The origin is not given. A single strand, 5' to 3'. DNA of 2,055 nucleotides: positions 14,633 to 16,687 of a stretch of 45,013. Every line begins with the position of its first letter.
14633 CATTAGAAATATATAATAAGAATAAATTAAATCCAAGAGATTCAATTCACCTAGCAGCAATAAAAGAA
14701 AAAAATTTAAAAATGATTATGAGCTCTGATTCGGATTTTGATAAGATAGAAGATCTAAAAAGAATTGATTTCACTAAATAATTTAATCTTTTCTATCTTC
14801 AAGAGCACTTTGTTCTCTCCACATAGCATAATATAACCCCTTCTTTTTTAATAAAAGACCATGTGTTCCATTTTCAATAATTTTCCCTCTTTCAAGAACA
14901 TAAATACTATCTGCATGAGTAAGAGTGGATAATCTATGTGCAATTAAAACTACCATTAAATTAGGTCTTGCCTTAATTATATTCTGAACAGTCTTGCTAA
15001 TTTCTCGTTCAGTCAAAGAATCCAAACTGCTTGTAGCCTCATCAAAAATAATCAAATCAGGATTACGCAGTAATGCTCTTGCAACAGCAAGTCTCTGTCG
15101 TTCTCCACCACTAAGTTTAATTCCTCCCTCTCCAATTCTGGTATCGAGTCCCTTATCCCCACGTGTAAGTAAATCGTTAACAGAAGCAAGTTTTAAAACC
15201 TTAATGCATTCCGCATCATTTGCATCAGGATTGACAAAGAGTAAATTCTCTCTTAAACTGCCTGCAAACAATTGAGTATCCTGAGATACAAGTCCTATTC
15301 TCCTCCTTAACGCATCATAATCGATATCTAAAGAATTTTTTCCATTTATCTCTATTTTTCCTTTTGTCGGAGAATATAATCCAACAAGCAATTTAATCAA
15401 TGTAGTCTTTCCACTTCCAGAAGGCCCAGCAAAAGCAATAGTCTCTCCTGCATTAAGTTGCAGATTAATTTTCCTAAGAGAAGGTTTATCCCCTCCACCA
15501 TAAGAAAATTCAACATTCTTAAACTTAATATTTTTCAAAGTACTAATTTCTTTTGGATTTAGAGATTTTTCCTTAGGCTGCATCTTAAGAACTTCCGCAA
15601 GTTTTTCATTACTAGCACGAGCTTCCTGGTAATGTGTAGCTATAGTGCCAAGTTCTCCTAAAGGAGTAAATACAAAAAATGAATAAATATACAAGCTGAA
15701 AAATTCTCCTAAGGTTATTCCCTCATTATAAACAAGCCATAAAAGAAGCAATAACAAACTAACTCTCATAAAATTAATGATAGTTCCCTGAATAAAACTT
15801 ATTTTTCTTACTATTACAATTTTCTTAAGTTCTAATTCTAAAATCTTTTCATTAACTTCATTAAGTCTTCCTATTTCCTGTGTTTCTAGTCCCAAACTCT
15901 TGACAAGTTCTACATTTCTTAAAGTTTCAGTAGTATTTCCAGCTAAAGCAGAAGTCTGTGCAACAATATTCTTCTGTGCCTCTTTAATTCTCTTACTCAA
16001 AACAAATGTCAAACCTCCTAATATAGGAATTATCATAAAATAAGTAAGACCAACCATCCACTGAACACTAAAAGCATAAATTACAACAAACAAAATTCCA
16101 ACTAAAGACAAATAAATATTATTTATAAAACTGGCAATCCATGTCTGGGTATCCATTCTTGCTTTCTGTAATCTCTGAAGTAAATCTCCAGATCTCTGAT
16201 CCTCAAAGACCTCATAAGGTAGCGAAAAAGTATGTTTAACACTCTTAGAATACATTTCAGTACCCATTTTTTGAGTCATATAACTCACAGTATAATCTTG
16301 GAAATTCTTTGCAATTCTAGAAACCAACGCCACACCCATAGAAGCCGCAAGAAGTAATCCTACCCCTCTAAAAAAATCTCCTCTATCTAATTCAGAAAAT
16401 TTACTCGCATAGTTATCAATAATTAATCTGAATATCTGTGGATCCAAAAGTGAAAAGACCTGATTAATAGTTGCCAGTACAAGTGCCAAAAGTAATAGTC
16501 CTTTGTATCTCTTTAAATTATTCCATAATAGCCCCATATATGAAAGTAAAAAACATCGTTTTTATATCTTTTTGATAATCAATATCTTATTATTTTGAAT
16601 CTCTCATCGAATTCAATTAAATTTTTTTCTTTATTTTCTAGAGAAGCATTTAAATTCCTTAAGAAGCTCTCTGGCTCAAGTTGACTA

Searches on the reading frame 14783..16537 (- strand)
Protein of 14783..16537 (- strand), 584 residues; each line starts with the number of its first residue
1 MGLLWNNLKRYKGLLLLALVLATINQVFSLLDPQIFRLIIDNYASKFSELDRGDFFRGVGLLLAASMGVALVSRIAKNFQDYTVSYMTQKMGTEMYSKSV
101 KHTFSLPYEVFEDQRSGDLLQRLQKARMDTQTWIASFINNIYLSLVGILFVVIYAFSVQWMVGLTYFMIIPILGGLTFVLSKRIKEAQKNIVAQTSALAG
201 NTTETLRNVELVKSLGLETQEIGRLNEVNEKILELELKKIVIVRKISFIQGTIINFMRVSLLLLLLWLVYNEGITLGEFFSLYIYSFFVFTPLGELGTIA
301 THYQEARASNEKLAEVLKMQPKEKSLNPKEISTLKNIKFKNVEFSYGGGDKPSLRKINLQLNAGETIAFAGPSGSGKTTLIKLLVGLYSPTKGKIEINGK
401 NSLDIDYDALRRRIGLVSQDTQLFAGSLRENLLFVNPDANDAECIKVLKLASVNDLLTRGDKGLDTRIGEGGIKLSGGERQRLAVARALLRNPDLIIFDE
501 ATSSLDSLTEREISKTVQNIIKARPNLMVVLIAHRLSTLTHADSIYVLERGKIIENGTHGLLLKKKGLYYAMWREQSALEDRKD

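Call 11: search_protein_families(library=pfam, max_evalue=0.001, proteins=[window:14783-16537:-])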
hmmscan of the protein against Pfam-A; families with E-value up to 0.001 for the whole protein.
window:14783-16537:- (584 aa): 4 families
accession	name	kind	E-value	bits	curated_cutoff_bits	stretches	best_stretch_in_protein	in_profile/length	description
PF00005.33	ABC_tran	-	6e-35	121.3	25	1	354-503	1-137/137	ABC transporter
PF00664.28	ABC_membrane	-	1.8e-32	113.6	28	1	15-293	1-274/274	ABC transporter transmembrane region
PF02463.25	SMC_N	-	0.00026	21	40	0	392-547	108-210/220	RecF/RecN/SMC N terminal domain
PF13401.12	AAA_22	-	0.0003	21.6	27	0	367-431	8-65/130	AAA domain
